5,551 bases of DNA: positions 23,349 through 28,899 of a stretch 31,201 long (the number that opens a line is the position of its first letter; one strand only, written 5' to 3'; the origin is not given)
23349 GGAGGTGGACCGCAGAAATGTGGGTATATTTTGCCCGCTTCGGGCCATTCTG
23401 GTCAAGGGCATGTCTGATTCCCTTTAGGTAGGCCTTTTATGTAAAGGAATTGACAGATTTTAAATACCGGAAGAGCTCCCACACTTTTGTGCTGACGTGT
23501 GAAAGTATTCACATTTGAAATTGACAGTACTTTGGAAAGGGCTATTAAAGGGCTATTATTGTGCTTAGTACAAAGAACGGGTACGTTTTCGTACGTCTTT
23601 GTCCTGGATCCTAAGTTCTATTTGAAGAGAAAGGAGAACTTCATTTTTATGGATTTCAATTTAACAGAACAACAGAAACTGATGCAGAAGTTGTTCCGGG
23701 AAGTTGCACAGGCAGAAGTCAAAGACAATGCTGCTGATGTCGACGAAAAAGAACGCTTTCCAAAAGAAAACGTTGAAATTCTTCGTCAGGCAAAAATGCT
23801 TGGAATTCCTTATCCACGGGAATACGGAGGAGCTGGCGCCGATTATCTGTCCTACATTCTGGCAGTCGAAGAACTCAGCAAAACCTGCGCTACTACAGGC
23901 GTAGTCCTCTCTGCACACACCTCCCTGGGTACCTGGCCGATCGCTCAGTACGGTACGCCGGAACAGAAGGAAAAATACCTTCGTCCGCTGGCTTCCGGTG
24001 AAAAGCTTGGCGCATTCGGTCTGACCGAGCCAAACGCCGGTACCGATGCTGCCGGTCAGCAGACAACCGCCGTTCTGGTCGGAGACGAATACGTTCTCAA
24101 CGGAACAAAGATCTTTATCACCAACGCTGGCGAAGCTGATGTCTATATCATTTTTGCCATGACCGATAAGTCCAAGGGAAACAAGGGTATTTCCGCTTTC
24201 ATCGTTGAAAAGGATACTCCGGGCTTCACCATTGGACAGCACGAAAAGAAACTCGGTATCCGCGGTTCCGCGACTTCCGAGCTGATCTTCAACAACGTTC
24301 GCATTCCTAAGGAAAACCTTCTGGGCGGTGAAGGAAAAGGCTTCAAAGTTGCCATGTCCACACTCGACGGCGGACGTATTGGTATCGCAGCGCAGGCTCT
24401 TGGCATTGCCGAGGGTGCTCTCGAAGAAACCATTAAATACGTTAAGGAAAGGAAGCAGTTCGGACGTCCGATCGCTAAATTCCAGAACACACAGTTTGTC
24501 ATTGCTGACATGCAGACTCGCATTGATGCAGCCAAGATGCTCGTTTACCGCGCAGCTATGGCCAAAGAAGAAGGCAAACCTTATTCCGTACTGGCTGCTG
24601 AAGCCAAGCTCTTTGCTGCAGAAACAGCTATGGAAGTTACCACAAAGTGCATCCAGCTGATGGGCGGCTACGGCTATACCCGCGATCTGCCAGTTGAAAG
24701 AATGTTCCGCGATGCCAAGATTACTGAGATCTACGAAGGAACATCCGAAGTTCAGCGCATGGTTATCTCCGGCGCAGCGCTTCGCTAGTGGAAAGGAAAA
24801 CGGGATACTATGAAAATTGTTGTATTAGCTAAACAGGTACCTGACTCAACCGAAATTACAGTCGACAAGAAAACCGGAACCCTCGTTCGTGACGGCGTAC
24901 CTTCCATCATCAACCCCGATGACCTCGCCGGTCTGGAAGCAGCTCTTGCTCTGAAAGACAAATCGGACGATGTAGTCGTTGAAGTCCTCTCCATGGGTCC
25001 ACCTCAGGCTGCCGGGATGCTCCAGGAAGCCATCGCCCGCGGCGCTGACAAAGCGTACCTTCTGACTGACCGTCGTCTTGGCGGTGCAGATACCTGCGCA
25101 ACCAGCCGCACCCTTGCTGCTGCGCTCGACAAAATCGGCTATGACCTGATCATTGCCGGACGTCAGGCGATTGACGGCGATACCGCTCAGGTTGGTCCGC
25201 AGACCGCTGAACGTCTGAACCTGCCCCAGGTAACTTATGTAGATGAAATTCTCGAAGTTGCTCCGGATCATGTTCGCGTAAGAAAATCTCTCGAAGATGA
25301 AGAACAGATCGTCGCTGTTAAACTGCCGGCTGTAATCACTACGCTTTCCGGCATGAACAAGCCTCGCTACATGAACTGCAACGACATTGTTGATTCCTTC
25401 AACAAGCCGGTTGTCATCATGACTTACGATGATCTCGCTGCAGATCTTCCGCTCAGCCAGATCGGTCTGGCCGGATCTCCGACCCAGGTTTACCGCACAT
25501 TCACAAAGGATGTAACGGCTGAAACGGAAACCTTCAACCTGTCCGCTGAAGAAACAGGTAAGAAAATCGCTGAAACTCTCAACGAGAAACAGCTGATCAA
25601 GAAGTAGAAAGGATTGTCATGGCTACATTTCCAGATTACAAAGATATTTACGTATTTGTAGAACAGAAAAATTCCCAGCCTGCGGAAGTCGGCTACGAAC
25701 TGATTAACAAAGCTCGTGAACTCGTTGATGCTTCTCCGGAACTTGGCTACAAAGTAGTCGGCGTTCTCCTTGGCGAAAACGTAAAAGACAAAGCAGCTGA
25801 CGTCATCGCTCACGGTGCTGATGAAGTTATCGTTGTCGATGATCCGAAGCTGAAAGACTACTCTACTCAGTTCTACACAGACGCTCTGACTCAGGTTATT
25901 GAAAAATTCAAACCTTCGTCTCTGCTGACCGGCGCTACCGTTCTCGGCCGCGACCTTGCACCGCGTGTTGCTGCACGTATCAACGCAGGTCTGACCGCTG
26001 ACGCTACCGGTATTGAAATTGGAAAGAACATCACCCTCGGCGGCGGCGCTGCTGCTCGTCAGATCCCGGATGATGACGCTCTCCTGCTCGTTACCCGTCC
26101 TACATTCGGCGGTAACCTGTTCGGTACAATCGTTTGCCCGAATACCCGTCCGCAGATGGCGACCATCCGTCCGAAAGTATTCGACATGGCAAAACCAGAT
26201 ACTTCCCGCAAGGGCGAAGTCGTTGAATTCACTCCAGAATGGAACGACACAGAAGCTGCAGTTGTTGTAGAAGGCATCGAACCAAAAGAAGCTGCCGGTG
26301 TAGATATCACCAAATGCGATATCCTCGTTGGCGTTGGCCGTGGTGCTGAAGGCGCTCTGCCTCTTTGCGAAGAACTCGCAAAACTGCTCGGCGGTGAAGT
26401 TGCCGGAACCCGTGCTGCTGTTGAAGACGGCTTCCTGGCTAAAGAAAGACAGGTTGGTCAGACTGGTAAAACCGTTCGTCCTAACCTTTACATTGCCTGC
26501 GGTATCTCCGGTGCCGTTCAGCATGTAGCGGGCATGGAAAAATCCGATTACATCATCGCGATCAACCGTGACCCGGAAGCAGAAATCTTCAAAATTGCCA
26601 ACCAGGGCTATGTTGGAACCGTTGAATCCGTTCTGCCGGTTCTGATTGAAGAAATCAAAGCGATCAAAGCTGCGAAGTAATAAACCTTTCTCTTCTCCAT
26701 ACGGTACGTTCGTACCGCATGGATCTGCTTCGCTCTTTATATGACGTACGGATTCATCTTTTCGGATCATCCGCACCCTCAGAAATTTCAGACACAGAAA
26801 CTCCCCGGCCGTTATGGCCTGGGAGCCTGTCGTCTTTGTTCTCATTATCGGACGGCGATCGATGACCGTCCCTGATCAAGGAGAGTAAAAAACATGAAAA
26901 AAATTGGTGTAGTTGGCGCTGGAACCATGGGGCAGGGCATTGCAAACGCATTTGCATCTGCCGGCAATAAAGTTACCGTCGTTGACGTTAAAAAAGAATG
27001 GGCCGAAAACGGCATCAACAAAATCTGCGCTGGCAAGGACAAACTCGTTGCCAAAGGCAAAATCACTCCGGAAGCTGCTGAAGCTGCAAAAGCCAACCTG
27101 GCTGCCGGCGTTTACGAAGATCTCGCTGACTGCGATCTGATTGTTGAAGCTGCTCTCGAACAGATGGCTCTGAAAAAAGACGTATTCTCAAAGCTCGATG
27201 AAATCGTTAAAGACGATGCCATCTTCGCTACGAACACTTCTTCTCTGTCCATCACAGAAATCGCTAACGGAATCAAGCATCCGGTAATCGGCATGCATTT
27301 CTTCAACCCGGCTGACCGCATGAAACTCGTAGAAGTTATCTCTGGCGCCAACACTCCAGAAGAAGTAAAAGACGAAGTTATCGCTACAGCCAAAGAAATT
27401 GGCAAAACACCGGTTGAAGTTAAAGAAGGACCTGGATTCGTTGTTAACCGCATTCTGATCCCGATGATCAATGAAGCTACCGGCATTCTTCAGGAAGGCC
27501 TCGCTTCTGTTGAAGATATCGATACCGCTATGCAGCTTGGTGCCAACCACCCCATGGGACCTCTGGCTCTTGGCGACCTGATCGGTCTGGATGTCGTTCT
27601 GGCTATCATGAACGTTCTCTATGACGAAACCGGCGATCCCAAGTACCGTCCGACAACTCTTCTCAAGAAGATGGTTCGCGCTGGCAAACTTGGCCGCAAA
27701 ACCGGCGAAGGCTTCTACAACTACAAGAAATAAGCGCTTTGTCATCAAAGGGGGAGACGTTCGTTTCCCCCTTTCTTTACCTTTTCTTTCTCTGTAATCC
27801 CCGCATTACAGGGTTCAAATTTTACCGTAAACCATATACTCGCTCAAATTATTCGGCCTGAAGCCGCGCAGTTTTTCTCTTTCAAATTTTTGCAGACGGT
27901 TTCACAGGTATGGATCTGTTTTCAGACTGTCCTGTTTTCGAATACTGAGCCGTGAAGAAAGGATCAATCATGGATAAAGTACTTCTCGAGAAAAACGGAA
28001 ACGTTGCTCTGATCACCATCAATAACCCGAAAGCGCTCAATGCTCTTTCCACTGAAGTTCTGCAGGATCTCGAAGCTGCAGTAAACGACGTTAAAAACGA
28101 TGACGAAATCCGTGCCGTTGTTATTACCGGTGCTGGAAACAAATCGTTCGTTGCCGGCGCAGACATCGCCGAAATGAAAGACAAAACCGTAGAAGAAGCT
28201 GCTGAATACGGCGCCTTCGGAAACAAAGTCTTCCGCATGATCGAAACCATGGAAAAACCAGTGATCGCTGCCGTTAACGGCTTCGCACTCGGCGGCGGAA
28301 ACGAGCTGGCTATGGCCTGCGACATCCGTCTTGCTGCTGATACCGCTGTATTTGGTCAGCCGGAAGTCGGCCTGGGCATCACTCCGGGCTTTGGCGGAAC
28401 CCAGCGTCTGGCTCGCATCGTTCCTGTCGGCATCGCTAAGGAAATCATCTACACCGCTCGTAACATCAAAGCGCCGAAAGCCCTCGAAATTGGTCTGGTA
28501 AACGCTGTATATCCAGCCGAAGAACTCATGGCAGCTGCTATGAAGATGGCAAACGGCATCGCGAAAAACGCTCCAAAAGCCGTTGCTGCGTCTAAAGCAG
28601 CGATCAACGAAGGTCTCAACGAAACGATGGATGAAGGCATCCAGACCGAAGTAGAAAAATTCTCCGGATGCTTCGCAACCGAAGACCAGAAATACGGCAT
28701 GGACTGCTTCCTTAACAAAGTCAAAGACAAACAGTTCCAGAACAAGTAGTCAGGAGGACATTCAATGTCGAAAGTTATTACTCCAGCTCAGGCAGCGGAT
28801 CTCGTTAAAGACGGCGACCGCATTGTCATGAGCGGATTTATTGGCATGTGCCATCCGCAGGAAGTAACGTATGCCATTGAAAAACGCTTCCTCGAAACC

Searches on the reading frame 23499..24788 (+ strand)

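Call 8: search_protein_families(library=pfam, proteins=[window:23499-24788:+], max_evalue=0.001)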
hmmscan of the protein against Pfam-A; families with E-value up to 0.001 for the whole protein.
window:23499-24788:+ (429 aa): 5 families
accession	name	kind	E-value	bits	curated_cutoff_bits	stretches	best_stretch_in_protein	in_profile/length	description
PF00441.29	Acyl-CoA_dh_1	-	4.1e-53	180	22.4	1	279-425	1-147/150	Acyl-CoA dehydrogenase, C-terminal domain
PF02771.21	Acyl-CoA_dh_N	-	1.8e-36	125.3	22.9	1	56-168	1-113/113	Acyl-CoA dehydrogenase, N-terminal domain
PF02770.24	Acyl-CoA_dh_M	-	7.6e-30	103.4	33.3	1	172-267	1-97/97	Acyl-CoA dehydrogenase, middle domain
PF08028.16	Acyl-CoA_dh_2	-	1.2e-29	103.7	22.7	1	294-416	1-133/134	Acyl-CoA dehydrogenase, C-terminal domain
PF22924.1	ACOX_C_alpha1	-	6.5e-06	26.5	27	1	312-418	49-159/169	Acyl-CoA oxidase, C-alpha1 domain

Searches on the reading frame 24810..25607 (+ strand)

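Call 8: search_protein_families(library=pfam, proteins=[window:24810-25607:+], max_evalue=0.001)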
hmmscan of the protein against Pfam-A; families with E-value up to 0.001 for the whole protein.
window:24810-25607:+ (265 aa): 1 family
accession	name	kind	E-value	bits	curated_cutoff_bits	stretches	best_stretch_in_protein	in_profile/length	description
PF01012.27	ETF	-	1.1e-39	136.6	26.7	1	22-188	1-163/181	Electron transfer flavoprotein domain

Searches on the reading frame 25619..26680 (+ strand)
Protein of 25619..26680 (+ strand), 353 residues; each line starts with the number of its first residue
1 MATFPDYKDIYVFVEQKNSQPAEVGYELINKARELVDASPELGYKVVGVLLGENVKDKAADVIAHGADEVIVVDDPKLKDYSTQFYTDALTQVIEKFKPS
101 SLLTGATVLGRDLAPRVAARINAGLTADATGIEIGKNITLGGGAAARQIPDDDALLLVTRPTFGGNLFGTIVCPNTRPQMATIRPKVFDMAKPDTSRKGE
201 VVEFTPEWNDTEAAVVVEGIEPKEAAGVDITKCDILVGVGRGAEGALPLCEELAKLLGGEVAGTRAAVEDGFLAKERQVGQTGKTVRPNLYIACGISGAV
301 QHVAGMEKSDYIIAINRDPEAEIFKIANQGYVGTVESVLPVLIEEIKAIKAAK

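Call 8: search_protein_families(library=pfam, proteins=[window:25619-26680:+], max_evalue=0.001)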
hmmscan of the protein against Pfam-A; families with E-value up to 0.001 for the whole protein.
window:25619-26680:+ (353 aa): 2 families
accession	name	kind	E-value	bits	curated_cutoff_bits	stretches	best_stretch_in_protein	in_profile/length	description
PF01012.27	ETF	-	4.8e-45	154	26.7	1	12-206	3-178/181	Electron transfer flavoprotein domain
PF00766.25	ETF_alpha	-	3.3e-30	104.3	27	1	229-307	1-81/81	Electron transfer flavoprotein FAD-binding domain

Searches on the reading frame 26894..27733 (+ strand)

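Call 8: search_protein_families(library=pfam, proteins=[window:26894-27733:+], max_evalue=0.001)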
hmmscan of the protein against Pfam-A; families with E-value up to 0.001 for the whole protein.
window:26894-27733:+ (279 aa): 8 families
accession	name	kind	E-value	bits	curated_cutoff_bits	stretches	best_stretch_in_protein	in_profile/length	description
PF02737.24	3HCDH_N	-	1.4e-57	195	22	1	3-178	1-179/180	3-hydroxyacyl-CoA dehydrogenase, NAD binding domain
PF00725.27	3HCDH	-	2.1e-38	131.2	22.1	1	181-277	1-97/97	3-hydroxyacyl-CoA dehydrogenase, C-terminal domain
PF03446.21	NAD_binding_2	-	4.2e-06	27.3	21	1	3-44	1-42/161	NAD binding domain of 6-phosphogluconate dehydrogenase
PF02558.23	ApbA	-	0.00011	22.2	22.2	1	4-84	1-71/150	Ketopantoate reductase PanE/ApbA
PF03807.23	F420_oxidored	-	0.00018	22.5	21.6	1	3-35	1-35/94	NADP oxidoreductase coenzyme F420-dependent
PF00070.33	Pyr_redox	-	0.00035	21.5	22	1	3-36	1-34/82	Pyridine nucleotide-disulphide oxidoreductase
PF01210.29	NAD_Gly3P_dh_N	-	0.00039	20.9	23.1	1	3-165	1-147/158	NAD-dependent glycerol-3-phosphate dehydrogenase N-terminus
PF03721.20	UDPG_MGDP_dh_N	-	0.00068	19.7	27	0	2-53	1-48/187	UDP-glucose/GDP-mannose dehydrogenase family, NAD binding domain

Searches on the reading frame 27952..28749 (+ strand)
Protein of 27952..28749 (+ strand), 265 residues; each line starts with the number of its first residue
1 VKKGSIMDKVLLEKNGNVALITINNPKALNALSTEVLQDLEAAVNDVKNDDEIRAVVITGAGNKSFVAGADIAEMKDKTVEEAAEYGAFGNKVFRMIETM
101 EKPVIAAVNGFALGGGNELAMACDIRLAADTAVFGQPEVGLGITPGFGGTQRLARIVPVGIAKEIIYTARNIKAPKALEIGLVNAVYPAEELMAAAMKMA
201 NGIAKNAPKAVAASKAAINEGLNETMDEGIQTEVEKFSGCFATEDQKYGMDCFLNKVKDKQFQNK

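Call 8: search_protein_families(library=pfam, proteins=[window:27952-28749:+], max_evalue=0.001)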
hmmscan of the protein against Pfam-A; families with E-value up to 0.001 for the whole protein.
window:27952-28749:+ (265 aa): 2 families
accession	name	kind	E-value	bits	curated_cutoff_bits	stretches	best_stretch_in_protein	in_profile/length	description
PF00378.25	ECH_1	-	1.5e-69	234.6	27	1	13-258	1-245/251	Enoyl-CoA hydratase/isomerase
PF16113.10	ECH_2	-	1.8e-40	139.9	27.2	1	19-244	2-229/335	Enoyl-CoA hydratase/isomerase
